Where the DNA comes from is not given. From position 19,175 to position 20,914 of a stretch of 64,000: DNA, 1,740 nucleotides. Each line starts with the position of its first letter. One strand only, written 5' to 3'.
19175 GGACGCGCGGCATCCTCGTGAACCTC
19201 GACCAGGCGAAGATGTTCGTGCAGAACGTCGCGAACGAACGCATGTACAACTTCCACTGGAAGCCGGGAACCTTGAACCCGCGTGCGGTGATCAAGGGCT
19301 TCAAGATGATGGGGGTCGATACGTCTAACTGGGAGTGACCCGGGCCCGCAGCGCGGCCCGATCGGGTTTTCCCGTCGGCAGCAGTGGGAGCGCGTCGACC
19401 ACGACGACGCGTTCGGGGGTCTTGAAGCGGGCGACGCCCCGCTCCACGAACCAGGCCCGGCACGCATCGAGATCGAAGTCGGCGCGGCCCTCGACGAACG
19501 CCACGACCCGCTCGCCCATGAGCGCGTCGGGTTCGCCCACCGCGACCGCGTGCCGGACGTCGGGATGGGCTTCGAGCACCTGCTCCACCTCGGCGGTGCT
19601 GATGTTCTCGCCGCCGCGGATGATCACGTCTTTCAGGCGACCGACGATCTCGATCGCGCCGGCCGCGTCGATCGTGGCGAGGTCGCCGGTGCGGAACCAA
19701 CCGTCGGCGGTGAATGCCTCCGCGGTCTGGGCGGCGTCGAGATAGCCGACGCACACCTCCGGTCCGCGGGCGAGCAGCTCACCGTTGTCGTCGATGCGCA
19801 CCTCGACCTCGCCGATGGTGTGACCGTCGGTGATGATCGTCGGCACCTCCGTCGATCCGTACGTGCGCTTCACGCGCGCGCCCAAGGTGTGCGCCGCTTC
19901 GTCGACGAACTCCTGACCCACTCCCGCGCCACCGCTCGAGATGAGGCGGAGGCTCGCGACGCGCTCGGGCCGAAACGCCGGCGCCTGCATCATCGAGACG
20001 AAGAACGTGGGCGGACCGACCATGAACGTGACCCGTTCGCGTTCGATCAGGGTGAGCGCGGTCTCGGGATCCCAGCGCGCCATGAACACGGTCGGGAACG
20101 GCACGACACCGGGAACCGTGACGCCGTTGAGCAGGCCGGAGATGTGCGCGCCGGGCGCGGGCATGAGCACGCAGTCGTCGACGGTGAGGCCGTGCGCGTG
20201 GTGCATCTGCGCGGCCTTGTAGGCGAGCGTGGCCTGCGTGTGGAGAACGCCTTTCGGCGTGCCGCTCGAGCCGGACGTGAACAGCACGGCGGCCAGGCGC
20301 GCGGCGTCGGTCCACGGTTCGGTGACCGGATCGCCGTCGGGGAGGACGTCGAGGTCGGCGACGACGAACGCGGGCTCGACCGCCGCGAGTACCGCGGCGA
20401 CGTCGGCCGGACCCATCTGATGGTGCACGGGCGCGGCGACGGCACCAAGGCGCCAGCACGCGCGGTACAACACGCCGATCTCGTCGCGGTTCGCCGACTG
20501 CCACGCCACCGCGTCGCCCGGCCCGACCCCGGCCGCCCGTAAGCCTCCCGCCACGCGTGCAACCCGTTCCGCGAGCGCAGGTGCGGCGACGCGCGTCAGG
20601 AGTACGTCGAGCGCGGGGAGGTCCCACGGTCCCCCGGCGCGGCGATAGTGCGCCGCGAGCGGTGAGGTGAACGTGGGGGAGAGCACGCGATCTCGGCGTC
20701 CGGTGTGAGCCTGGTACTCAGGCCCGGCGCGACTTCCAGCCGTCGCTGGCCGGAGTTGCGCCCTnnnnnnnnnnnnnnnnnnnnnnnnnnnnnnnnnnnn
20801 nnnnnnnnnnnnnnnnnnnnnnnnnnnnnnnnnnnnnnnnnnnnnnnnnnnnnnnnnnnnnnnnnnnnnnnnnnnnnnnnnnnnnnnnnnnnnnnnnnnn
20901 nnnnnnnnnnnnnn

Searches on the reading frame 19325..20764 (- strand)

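Call 78: search_protein_families(library=pfam, proteins=[window:19325-20764:-], max_evalue=0.0001)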
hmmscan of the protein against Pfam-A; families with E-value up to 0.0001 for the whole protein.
window:19325-20764:- (479 aa): 2 families
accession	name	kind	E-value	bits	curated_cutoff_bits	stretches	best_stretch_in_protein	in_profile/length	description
PF00501.34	AMP-binding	-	1.9e-45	155.8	29.9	2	146-341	153-383/384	AMP-binding enzyme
PF13193.12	AMP-binding_C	-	1.2e-12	49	24.5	1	392-466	1-76/76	AMP-binding enzyme C-terminal domain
